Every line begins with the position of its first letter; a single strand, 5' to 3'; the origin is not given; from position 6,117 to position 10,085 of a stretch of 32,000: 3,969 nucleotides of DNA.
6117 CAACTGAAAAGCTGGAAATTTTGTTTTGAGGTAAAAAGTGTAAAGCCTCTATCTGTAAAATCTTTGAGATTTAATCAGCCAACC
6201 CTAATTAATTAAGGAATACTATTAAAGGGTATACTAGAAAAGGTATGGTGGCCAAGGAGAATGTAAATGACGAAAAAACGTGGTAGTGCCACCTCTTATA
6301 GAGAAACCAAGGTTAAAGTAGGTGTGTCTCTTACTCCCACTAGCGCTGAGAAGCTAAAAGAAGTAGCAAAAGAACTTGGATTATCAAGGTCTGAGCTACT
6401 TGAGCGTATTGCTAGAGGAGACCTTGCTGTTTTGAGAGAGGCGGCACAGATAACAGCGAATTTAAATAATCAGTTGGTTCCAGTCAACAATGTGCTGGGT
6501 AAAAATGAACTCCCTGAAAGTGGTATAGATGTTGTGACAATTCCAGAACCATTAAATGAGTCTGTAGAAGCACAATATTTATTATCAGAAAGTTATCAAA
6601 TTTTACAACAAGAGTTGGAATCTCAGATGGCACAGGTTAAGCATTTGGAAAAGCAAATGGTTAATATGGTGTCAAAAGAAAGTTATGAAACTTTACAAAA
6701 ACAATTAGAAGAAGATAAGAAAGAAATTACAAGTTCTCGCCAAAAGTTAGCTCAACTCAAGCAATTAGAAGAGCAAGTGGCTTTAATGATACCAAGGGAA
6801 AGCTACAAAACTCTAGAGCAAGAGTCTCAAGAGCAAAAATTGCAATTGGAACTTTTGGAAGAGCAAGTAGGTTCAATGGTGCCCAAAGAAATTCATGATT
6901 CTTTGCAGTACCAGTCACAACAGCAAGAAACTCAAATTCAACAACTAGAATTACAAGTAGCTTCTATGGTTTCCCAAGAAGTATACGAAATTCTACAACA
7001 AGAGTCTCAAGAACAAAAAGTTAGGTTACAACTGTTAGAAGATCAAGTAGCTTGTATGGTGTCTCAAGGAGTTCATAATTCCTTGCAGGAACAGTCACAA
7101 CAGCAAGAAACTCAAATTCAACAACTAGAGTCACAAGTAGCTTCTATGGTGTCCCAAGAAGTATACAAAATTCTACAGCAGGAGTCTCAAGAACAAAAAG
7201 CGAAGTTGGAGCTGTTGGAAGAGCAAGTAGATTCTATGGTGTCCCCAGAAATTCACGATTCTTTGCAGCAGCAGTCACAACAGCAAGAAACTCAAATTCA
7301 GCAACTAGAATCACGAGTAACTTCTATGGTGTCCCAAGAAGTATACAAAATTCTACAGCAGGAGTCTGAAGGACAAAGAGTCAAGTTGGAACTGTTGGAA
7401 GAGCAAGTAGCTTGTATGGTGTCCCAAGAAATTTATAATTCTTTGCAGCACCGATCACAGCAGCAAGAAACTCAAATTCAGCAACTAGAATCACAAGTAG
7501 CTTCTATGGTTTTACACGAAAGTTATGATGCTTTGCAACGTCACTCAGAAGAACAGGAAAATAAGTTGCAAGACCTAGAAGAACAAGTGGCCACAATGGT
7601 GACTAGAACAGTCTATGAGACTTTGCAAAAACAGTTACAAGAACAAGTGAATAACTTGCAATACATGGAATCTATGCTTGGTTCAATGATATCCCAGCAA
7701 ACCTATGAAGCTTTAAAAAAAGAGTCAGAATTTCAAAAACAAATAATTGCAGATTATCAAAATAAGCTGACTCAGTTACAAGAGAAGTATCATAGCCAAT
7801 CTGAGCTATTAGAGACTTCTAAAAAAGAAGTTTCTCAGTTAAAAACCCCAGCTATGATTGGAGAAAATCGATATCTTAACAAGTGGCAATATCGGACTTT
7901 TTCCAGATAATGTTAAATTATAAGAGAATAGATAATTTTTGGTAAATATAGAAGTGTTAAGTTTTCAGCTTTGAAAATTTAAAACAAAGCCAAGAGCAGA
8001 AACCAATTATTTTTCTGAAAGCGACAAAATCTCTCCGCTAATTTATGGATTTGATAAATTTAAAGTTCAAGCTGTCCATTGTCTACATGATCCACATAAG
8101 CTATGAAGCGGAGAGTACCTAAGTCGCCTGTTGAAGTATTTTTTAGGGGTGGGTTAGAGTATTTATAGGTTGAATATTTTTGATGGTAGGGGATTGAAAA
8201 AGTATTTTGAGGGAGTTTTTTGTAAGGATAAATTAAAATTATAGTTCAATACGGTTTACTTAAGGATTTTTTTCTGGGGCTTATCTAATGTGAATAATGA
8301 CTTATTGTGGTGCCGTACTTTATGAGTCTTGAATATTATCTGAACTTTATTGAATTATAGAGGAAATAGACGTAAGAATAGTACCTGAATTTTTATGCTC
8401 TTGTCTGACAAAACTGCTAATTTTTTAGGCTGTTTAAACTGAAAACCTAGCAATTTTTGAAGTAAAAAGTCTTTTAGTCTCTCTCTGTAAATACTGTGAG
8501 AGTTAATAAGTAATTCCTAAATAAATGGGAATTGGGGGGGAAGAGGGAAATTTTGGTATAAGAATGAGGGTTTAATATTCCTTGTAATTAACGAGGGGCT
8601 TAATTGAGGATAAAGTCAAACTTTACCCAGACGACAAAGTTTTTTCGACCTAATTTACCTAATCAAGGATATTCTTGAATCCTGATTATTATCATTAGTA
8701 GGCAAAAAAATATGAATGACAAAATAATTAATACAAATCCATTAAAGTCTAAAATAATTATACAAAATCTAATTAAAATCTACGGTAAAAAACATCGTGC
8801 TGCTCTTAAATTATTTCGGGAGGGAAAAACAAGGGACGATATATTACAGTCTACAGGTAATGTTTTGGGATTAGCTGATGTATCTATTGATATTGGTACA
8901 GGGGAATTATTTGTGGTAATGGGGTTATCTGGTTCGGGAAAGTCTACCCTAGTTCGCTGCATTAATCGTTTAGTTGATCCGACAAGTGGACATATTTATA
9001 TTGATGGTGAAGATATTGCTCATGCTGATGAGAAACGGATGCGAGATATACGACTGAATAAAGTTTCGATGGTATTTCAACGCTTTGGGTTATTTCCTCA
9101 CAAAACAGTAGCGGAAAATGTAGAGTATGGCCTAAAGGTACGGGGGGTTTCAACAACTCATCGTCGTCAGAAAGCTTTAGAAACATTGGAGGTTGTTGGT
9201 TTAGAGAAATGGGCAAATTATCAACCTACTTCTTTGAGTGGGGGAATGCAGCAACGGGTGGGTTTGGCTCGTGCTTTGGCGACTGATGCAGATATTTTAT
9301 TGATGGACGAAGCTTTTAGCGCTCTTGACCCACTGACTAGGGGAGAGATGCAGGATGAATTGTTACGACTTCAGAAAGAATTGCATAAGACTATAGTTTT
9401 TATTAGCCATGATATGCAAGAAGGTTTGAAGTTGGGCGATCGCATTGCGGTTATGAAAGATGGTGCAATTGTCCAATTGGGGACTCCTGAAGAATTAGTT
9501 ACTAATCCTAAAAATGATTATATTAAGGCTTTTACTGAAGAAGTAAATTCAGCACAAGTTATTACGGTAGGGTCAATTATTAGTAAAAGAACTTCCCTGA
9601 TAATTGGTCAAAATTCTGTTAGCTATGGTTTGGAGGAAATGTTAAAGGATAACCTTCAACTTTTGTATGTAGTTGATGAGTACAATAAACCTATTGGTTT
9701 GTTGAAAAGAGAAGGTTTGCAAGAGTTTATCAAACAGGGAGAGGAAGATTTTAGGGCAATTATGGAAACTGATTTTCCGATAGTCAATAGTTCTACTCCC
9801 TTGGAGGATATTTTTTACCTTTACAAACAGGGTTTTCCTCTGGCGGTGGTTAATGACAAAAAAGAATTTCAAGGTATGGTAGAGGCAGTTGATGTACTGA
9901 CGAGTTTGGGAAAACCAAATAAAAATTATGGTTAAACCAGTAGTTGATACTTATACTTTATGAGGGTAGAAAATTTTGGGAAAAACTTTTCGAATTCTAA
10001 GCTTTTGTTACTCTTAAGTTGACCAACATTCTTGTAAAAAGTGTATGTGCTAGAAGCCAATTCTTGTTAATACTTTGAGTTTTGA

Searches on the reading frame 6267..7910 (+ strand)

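Call 6: search_protein_families(library=ncbifam, proteins=[window:6267-7910:+], max_evalue=0.001)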
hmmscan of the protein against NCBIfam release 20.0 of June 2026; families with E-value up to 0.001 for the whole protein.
window:6267-7910:+ (547 aa): 0 families

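Call 16: search_protein_families(library=pfam, proteins=[window:6267-7910:+], max_evalue=0.01)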
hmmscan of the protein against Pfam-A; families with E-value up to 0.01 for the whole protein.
window:6267-7910:+ (547 aa): 3 families
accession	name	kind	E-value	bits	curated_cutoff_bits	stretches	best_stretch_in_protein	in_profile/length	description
PF01402.27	RHH_1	-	8.8e-05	22.8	20.5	1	18-50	2-34/39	Ribbon-helix-helix protein, copG family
PF12651.13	RHH_3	-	0.00042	20.7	21.6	1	15-46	2-33/44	Ribbon-helix-helix domain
PF21983.2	NikA-like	-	0.00068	20.2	27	1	15-70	4-51/72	Mobilization protein NikA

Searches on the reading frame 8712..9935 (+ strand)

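Call 6: search_protein_families(library=ncbifam, proteins=[window:8712-9935:+], max_evalue=0.001)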
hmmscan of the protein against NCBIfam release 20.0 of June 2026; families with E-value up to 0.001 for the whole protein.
window:8712-9935:+ (407 aa): 188 families (the best 25 are shown)
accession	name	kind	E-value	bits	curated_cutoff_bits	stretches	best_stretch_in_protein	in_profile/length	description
TIGR01186.1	proV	subfamily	2.7e-119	398.5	326.6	1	47-396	2-354/363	betaine/proline/choline family ABC transporter ATP-binding protein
TIGR03415.1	ABC_choXWV_ATP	equivalog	3.1e-119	398.4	483.75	1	15-399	1-379/382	choline ABC transporter ATP-binding protein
NF007480.0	PRK10070.1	equivalog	2.6e-106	355.8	444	1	14-405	4-398/400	glycine betaine/L-proline ABC transporter ATP-binding protein ProV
TIGR03265.1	PhnT2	equivalog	7.7e-67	226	457.7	1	44-283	10-243/353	putative 2-aminoethylphosphonate ABC transporter ATP-binding protein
NF006987.0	PRK09452.1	equivalog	2.6e-65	220.5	482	1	53-300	32-273/378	spermidine/putrescine ABC transporter ATP-binding protein PotA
TIGR01187.1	potA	subfamily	6.4e-64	216.1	355.6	1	70-286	2-212/325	polyamine ABC transporter ATP-binding protein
TIGR00968.1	3a0106s01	subfamily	2.7e-62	210.4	342.75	1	43-279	5-235/237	sulfate ABC transporter ATP-binding protein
NF040840.2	tungstate_WtpC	equivalog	5.6e-60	203.4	440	1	54-276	16-232/347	tungstate ABC transporter ATP-binding protein WtpC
TIGR03258.1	PhnT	equivalog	1.9e-58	198.2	499.15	1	53-287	23-252/359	2-aminoethylphosphonate ABC transport system ATP-binding subunit PhnT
NF040933.2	ABC_arch_GlcV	equivalog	3.8e-58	197.1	450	1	49-292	17-259/357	glucose ABC transporter ATP-binding protein GlcV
NF043075.1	MMSYN1_0197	equivalog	9.6e-58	195.7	550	1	53-280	17-238/341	spermidine/putrescine ABC transporter ATP-binding protein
NF008105.0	PRK10851.1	equivalog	1.2e-56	192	502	1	44-288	8-250/362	sulfate/thiosulfate ABC transporter ATP-binding protein CysA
NF008653.0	PRK11650.1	subfamily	1.5e-56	192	432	1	49-275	15-235/357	sn-glycerol-3-phosphate ABC transporter ATP-binding protein UgpC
NF008513.0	PRK11432.1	equivalog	1.4e-54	185.3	496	1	44-279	12-241/351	ferric ABC transporter ATP-binding protein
NF007027.0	PRK09493.1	equivalog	2.3e-54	184.3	379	1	46-278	9-239/240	glutamine ABC transporter ATP-binding protein GlnQ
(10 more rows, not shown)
